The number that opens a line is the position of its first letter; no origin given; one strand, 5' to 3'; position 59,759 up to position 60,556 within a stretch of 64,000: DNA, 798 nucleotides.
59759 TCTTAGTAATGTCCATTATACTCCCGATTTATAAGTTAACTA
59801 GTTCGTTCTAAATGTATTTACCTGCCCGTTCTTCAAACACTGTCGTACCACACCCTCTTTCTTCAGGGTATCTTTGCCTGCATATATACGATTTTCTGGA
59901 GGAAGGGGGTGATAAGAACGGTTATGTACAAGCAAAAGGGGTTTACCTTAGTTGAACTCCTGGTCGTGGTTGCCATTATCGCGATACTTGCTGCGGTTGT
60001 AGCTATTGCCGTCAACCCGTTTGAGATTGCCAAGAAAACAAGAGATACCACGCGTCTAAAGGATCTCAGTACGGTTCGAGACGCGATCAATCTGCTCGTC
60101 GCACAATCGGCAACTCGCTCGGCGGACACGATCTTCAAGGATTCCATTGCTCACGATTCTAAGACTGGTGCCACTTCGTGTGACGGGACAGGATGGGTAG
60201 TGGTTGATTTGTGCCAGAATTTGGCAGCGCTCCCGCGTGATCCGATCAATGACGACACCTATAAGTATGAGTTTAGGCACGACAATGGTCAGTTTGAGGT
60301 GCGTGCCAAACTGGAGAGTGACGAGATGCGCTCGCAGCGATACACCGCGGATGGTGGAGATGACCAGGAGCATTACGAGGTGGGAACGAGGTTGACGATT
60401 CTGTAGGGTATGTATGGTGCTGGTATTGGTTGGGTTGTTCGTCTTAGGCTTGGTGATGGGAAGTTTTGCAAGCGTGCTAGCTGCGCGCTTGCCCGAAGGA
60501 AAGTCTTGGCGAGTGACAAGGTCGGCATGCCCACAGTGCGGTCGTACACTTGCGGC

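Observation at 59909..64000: Tandem array of at least seven type IV pilin-like paralogues downstream of pilB-pilT-pilC-pilD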

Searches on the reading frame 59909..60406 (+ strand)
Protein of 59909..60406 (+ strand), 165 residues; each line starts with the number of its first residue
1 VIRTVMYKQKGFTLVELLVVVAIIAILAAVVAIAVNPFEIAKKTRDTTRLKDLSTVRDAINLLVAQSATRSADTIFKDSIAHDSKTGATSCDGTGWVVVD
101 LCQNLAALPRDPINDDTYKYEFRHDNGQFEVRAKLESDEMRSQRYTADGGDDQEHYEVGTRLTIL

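Call 7: search_protein_families(library=pfam, proteins=[window:59909-60406:+], max_evalue=0.01)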
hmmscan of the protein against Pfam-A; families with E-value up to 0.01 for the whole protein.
window:59909-60406:+ (165 aa): 1 family
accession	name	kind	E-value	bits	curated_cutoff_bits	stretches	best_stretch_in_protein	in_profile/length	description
PF07963.17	N_methyl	-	1.6e-10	40.5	21.2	1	6-31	1-26/27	Prokaryotic N-terminal methylation motif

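Call 8: search_protein_families(library=ncbifam, proteins=[window:59909-60406:+], max_evalue=0.01)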
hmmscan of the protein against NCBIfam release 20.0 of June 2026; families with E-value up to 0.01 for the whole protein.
window:59909-60406:+ (165 aa): 14 families
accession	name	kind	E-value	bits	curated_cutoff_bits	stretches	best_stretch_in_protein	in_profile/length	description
TIGR02532.1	IV_pilin_GFxxxE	domain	5.6e-09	35.5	16.3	1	9-31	1-23/24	prepilin-type N-terminal cleavage/methylation domain-containing protein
NF007862.0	PRK10574.1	equivalog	3.9e-08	33.5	138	1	6-68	1-61/145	prepilin peptidase-dependent pilin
TIGR01710.1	typeII_sec_gspG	equivalog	8.6e-08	32.3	88.85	1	10-133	1-114/134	type II secretion system major pseudopilin GspG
TIGR01708.2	typeII_sec_gspH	equivalog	3.3e-07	30.5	80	1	9-38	1-30/169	type II secretion system minor pseudopilin GspH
NF041775.1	typeIV_PilA_Myxo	equivalog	1.5e-06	28.3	400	1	8-57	9-59/214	type IV pilin protein PilA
NF007800.0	PRK10506.1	equivalog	5.1e-05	23.2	158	1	5-33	4-32/163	prepilin peptidase-dependent protein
NF040982.1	ComGD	equivalog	0.00011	22.6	70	1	9-51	1-44/139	competence type IV pilus minor pilin ComGD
NF040999.1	pilin_ComGC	equivalog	0.00017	21.7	75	1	9-29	1-21/84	competence type IV pilus major pilin ComGC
TIGR02599.1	TIGR02599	subfamily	0.00023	20.5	256.5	1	11-65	1-54/361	Verru_Chthon cassette protein C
NF007848.0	PRK10557.1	equivalog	0.00024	20.5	120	0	4-34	5-35/192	prepilin peptidase-dependent protein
TIGR02596.1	TIGR02596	subfamily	0.00057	20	70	1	12-37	1-26/196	Verru_Chthon cassette protein D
TIGR01711.1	gspJ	equivalog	0.001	18.9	64.85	1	10-72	1-65/192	type II secretion system minor pseudopilin GspJ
NF041013.1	T4P_ComGE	equivalog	0.0015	18.6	49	1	8-31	2-25/83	competence type IV pilus minor pilin ComGE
NF041002.1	pilin_ComGF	equivalog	0.008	16.4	80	0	9-39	1-31/139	competence type IV pilus minor pilin ComGF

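Call 36: find_homologous_proteins(query=window:59909-60406:+, max_evalue=0.001)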
Query window:59909-60406:+ (165 aa): 1119 proteins with E <= 0.001 among 7669 candidates; the best 120 are listed.
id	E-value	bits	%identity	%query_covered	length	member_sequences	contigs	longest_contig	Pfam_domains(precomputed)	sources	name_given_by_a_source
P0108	1.0e-101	355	100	100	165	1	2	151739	PF07963.18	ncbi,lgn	-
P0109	5.7e-81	288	83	95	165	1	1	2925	PF07963.18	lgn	-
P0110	4.7e-71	256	75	96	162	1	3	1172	PF07963.18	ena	-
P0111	1.9e-66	241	70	96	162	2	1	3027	PF07963.18,PF14221.12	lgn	-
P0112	5.2e-37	145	49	96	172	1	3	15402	PF07963.18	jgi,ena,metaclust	metaclust:\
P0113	5.0e-36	142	48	96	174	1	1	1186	PF07963.18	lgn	-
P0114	3.0e-35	140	48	93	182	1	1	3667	PF07963.18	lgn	-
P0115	3.6e-35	139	48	95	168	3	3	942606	PF07963.18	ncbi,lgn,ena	-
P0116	3.3e-34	136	47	96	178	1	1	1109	PF07963.18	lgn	-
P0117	5.2e-34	135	44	94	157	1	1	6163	PF07963.18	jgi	jgi:prepilin-type N-terminal cleavage/methylation domain-containing protein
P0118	8.8e-34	135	47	95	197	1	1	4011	PF07963.18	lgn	-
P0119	1.0e-33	135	46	94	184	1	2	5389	PF07963.18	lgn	-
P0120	1.3e-33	134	45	99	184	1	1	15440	PF07963.18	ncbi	-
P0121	4.2e-33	133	44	96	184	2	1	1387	PF07963.18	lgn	-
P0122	4.5e-33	132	43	96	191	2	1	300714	PF07963.18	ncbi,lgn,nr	ncbi:type II secretion system protein [Candidatus Daviesbacteria bacterium]|nr:type II secretion sys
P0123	4.9e-33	132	47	96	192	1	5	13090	PF07963.18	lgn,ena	-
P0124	6.7e-33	132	46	95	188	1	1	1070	PF07963.18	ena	-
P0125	7.3e-33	132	43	100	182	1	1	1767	PF07963.18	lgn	-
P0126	1.1e-32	131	48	95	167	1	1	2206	PF07963.18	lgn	-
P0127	1.2e-32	131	45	95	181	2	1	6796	PF07963.18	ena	-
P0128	1.3e-32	131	47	97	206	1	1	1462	PF07963.18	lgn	-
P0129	1.6e-32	131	46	95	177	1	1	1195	PF07963.18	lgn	-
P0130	2.0e-32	130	43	100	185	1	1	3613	PF07963.18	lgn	-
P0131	2.5e-32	130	44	94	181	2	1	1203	PF07963.18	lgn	-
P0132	2.7e-32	130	43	100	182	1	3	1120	PF07963.18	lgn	-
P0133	2.8e-32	130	46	96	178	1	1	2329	PF07963.18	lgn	-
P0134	3.2e-32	130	42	96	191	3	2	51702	PF07963.18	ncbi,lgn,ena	-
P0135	3.3e-32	130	45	100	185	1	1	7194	PF07963.18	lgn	-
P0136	4.1e-32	129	44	95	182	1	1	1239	PF07963.18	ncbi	-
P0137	8.0e-32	128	44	99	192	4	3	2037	PF07963.18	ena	-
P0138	8.9e-32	128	46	95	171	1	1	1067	PF07963.18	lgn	-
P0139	1.0e-31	128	44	100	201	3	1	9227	PF07963.18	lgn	-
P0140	1.1e-31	128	46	95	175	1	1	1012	PF07963.18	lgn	-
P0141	1.2e-31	128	45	96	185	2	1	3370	PF07963.18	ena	-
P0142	1.2e-31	128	45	93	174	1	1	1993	PF07963.18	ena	-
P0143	1.3e-31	128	44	94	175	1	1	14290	PF07963.18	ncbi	-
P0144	1.4e-31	128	43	99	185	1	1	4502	PF07963.18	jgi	jgi:prepilin-type N-terminal cleavage/methylation domain-containing protein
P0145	1.5e-31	128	45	95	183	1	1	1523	PF07963.18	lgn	-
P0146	1.5e-31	128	47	95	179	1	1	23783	PF07963.18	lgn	-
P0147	1.6e-31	127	43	97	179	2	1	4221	PF07963.18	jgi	-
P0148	1.7e-31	127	43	95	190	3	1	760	PF07963.18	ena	-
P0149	2.0e-31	127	46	95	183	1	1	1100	PF07963.18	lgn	-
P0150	2.1e-31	127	42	95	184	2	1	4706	PF07963.18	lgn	-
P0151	2.3e-31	127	43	99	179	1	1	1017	PF07963.18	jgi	-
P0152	2.7e-31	127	44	99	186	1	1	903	PF07963.18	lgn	-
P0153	2.8e-31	127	42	100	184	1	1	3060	PF07963.18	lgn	-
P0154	2.8e-31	127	46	100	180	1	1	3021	PF07963.18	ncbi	-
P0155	3.4e-31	126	43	95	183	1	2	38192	PF07963.18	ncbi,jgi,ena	-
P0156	3.5e-31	126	46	97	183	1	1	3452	PF07963.18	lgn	-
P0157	3.8e-31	126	47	95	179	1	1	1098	PF07963.18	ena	-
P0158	4.6e-31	126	43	95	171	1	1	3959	PF07963.18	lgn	-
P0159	4.8e-31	126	45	95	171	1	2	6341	PF07963.18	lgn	-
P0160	4.9e-31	126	45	94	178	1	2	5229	PF07963.18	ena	-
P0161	5.0e-31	126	44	100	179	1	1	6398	PF07963.18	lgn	-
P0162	5.1e-31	126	46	95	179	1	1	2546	PF07963.18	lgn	-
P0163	5.1e-31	126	44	96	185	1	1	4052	PF07963.18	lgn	-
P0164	5.2e-31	126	46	95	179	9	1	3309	PF07963.18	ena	-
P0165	5.3e-31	126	42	99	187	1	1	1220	PF07963.18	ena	-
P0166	5.4e-31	126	43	100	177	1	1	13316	PF07963.18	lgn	-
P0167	5.5e-31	126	43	95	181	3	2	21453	PF07963.18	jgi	-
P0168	6.5e-31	125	46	100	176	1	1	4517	PF07963.18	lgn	-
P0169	7.2e-31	125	45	95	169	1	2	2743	PF07963.18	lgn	-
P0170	7.3e-31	125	42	97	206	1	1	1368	PF07963.18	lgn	-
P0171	7.3e-31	125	44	95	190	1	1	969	PF07963.18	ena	-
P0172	7.4e-31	125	45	95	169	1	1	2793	PF07963.18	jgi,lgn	jgi:prepilin-type N-terminal cleavage/methylation domain-containing protein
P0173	7.4e-31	125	42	95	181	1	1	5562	PF07963.18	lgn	-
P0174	7.6e-31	125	47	96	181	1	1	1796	PF07963.18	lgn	-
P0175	8.4e-31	125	42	100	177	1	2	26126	PF07963.18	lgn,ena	-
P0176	1.0e-30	125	47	95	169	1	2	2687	PF07963.18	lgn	-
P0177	1.1e-30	125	46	100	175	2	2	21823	PF07963.18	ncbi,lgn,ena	-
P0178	1.2e-30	125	43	98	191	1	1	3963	PF07963.18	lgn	-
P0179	1.2e-30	125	44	100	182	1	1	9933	PF07963.18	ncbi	-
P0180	1.2e-30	125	44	95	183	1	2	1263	PF07963.18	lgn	-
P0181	1.3e-30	124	43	95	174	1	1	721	PF07963.18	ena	-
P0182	1.3e-30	124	47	93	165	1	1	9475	PF07963.18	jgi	-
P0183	1.4e-30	124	43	96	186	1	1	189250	PF07963.18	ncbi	-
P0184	1.4e-30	124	45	95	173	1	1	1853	PF07963.18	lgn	-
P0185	1.4e-30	124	41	100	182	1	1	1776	PF07963.18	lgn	-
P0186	1.6e-30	124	45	96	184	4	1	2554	PF07963.18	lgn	-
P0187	1.6e-30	124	44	95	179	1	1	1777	PF07963.18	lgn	-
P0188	1.8e-30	124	48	90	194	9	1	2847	PF07963.18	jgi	-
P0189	1.9e-30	124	43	95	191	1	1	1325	PF07963.18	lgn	-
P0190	1.9e-30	124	44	95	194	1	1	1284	PF07963.18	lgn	-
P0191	2.0e-30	124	46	95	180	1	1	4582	PF07963.18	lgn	-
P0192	2.1e-30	124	45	95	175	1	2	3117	PF07963.18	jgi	jgi:prepilin-type N-terminal cleavage/methylation domain-containing protein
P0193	2.4e-30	124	43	95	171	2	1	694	PF07963.18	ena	-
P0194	2.5e-30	124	42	95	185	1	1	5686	PF07963.18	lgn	-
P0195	2.6e-30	123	43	94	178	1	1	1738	PF07963.18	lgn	-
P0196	2.7e-30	123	40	100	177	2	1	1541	PF07963.18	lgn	-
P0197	2.7e-30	123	45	94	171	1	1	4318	PF07963.18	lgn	-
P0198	3.0e-30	123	44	95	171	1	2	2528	PF07963.18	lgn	-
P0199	3.1e-30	123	40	100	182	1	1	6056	PF07963.18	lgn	-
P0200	3.2e-30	123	44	100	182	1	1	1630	PF07963.18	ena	-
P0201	3.3e-30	123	44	95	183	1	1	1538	PF07963.18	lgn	-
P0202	3.6e-30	123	46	96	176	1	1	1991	PF07963.18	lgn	-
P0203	3.7e-30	123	49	93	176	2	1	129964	PF07963.18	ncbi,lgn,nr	ncbi:MAG: prepilin-type N-terminal cleavage/methylation domain-containing protein [Candidatus Davies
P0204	3.7e-30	123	42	100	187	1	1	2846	PF07963.18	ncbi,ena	-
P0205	3.7e-30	123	42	95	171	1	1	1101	PF07963.18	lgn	-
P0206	3.9e-30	123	44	95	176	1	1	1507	PF07963.18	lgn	-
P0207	4.2e-30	123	44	95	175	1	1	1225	PF07963.18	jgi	jgi:prepilin-type N-terminal cleavage/methylation domain-containing protein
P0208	4.3e-30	123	43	100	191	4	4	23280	PF07963.18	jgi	jgi:prepilin-type N-terminal cleavage/methylation domain-containing protein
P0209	4.3e-30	123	44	99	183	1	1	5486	PF07963.18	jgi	jgi:prepilin-type N-terminal cleavage/methylation domain-containing protein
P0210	4.7e-30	123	46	95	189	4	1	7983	PF07963.18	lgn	-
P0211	5.0e-30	123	45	96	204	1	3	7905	PF07963.18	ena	-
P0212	5.1e-30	123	45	97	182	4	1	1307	PF07963.18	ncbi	-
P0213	5.1e-30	123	47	95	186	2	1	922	PF07963.18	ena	-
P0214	5.1e-30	123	42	98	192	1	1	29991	PF07963.18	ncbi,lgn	-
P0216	5.7e-30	122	41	100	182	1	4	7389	PF07963.18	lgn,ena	-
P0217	6.2e-30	122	41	100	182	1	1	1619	PF07963.18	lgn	-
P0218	6.4e-30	122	46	95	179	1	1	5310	PF07963.18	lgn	-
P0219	6.4e-30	122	43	94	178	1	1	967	PF07963.18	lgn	-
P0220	6.7e-30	122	44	95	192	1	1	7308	PF07963.18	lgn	-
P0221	7.0e-30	122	47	95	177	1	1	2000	PF07963.18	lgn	-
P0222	7.1e-30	122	41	95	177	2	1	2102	PF07963.18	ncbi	-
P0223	7.6e-30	122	41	95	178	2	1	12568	PF07963.18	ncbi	-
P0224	7.9e-30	122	43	95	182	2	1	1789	PF07963.18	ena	-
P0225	8.2e-30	122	42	95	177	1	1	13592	PF07963.18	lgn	-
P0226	8.5e-30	122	43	95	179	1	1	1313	PF07963.18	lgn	-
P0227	8.7e-30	122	44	100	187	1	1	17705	PF07963.18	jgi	jgi:prepilin-type N-terminal cleavage/methylation domain-containing protein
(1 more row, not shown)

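Call 37: find_encoding_contigs(protein=window:59909-60406:+, flank=10000, max_places=6)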
Protein window:59909-60406:+ (165 aa): 2 contigs read that carry it; 2 places shown.
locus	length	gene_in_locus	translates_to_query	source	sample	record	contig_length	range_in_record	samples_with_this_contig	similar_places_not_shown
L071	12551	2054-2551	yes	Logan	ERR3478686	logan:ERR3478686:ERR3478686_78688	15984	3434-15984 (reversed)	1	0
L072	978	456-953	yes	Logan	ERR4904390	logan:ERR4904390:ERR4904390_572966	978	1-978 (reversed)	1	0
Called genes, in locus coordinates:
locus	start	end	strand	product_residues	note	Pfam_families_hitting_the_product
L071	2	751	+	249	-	?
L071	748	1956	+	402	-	PF28597:T2SSF_N, PF00482:T2SSF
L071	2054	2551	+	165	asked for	PF07963:N_methyl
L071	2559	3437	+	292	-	PF06750:A24_N_bact, PF01478:Peptidase_A24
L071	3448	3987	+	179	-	-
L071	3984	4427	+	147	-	PF07963:N_methyl (weak)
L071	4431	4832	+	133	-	PF07963:N_methyl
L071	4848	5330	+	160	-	PF07963:N_methyl (weak)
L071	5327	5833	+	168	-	PF07963:N_methyl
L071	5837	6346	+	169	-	PF07963:N_methyl (weak)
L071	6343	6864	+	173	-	PF07963:N_methyl (weak)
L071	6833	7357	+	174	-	-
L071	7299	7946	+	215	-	-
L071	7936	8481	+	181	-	PF07963:N_methyl (weak)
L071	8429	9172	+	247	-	-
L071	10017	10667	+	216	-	PF07963:N_methyl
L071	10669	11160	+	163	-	PF07963:N_methyl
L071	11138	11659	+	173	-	PF07963:N_methyl, PF08334:T2SSG (faint)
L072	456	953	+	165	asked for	PF07963:N_methyl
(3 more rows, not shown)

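Call 50: predict_structure(alignment_id=A3)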
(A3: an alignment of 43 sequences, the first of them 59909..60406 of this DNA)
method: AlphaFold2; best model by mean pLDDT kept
length: 165 residues; sequences in the alignment: 43
mean_pLDDT: 90.3   pTM: 0.75
mean pLDDT of the five models: 90.3, 90.1, 88.9, 88.8, 86.3
residues with pLDDT >= 90: 123; 70-90: 33; 50-70: 8; < 50: 1
segments of 3 or more residues with pLDDT < 50: none
pLDDT, mean of each block of 10 residues (from residue 1): 62 88 91 85 96 97 85 81 96 94 96 97 94 96 91 95 93
secondary structure, 60 per line:
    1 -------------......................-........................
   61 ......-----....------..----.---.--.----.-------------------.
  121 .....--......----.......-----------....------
elements in order: H14-35 H37-66 H72-75 E120-125 E128-133 H138-144 E156-159

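Call 53: fold_search(model_id=the predicted structure, library=pdb)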
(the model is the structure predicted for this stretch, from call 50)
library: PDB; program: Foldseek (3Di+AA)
matches with E <= 10: 203; with E <= 0.001: 0
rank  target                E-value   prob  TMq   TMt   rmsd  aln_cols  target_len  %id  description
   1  2xga_B                5.6e-01  0.08  0.17  0.21   7.4        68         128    9  MTSL spin-labelled Shigella Flexneri Spa15 (released 2010-12-01)
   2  3gt6_B                6.9e-01  0.06  0.13  0.20  11.8        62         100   10  Crystal Structure of the hspA from Xanthomonas axonopodis (released 2011-02-16)
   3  2xga_A                9.0e-01  0.06  0.16  0.20   7.5        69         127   12  MTSL spin-labelled Shigella Flexneri Spa15 (released 2010-12-01)
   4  2fm8_A                1.4e+00  0.06  0.18  0.21   5.9        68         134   12  Crystal Structure of the Salmonella Secretion Chaperone InvB in Complex with SipA (released 2006-03-21)
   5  3gla_B                1.6e+00  0.04  0.13  0.20  11.8        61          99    8  Crystal Structure of the hspA from Xanthomonas axonopodis (released 2009-03-24)
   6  1ry9_A                1.8e+00  0.04  0.17  0.20   7.4        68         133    9  Spa15, a Type III Secretion Chaperone from Shigella flexneri (released 2004-04-27)
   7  2it9_B                1.9e+00  0.04  0.12  0.16   9.0        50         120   12  Crystal structure of a protein with unknown function from DUF155 family (YP_292156.1) from Prochlorococcus sp. NATL2A  (released 2006-11-28)
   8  8scw_C                2.3e+00  0.05  0.15  0.09   4.4        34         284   15  Crystal structure of IRAK4-HSA complexed with BMS-986147; 6-{5-CYANO-1H-PYRAZOLO[3,4-B]PYRIDIN-1-YL}-N-[(2R)-2-FLUORRO (released 2025-02-12)
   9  3gla_A                2.3e+00  0.03  0.12  0.20  12.4        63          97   10  Crystal Structure of the hspA from Xanthomonas axonopodis (released 2009-03-24)
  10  9psu_C                2.6e+00  0.04  0.15  0.10   4.3        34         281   15  IRAK4 in Complex with Compound 12 (released 2026-01-28)
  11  3gt6_A                2.6e+00  0.03  0.12  0.20  12.4        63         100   10  Crystal Structure of the hspA from Xanthomonas axonopodis (released 2011-02-16)
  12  6yfd_AC               2.8e+00  0.03  0.13  0.11  12.1        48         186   12  Virus-like particle of Beihai levi-like virus 14 (released 2020-09-02)
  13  8scw_A                2.8e+00  0.03  0.14  0.09   4.6        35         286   11  Crystal structure of IRAK4-HSA complexed with BMS-986147; 6-{5-CYANO-1H-PYRAZOLO[3,4-B]PYRIDIN-1-YL}-N-[(2R)-2-FLUORRO (released 2025-02-12)
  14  9pst_D                3.2e+00  0.03  0.14  0.09   4.4        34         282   12  IRAK4 in Complex with Compound 5 (released 2026-01-28)
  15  6yfd_AB               3.2e+00  0.02  0.13  0.11  15.7        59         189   14  Virus-like particle of Beihai levi-like virus 14 (released 2020-09-02)
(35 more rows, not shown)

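Call 55: search_solved_structures(query=A3, max_evalue=1)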
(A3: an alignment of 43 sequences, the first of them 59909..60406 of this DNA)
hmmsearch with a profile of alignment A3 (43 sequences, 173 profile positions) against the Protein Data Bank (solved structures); distinct sequences matched with E-value up to 1: 23.
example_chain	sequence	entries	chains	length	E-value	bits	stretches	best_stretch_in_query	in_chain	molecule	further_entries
7tgg_A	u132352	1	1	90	1e-09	41.3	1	6-68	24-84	Geopilin domain 1 protein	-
9egp_A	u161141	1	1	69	3.4e-08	36.4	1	6-58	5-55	Geopilin domain 1 protein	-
2m7g_A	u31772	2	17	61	2.4e-07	33.6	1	12-68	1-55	Geopilin domain 1 protein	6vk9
9laa_A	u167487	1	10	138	3.8e-07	33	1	5-114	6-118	Type IV pilin protein PilA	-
6xxd_A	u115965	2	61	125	1.6e-06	31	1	12-75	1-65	PilA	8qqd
8pfb_G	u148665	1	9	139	3.3e-05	26.7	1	12-61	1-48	Type IV pilin PilE1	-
8tj2_C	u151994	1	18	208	4.9e-05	26.1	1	12-72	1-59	Type IV major pilin protein PilA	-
9lab_B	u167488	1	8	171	0.00015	24.6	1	7-30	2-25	MSHA major pilin subunit MshA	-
8tum_e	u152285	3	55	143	0.00015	24.5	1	12-77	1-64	Type IV major pilin protein PilA | Pilin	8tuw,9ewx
8tob_GA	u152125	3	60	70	0.00024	23.8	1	13-72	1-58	Fimbrial protein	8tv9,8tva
1oqw_A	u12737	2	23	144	0.00029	23.6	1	12-66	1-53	Fimbrial protein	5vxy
3sok_A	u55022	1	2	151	0.0013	21.5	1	12-48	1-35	Fimbrial protein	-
5wda_A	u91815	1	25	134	0.0018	21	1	12-68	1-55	General secretion pathway protein G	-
6gv9_A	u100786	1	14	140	0.0092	18.7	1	12-32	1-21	Prepilin peptidase-dependent protein D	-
6xxe_A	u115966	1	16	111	0.02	17.6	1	12-99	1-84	Uncharacterized protein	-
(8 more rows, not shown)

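Call 59: find_encoding_contigs(protein=P0109, flank=10000, max_places=4)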
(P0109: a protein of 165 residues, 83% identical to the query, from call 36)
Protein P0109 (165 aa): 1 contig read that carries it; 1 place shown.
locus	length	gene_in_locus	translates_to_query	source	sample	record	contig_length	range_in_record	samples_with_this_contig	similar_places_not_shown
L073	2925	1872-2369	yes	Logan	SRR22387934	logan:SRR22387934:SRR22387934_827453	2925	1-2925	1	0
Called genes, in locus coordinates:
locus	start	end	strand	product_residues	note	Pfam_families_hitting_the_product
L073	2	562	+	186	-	?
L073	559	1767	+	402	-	PF28597:T2SSF_N, PF00482:T2SSF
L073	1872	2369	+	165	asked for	PF07963:N_methyl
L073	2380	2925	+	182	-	?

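Call 60: find_encoding_contigs(protein=P0111, flank=10000, max_places=4)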
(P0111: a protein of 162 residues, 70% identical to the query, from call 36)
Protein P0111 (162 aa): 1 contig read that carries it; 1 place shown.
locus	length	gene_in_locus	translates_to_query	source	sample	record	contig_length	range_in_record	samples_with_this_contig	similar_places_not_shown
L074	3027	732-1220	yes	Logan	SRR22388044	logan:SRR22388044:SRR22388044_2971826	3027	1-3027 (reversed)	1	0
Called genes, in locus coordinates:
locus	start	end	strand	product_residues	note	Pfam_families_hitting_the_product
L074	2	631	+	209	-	?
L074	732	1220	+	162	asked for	PF07963:N_methyl, PF14221:DUF4330 (weak)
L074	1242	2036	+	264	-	PF06750:A24_N_bact, PF01478:Peptidase_A24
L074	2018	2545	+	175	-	PF07963:N_methyl (faint)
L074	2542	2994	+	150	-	PF07963:N_methyl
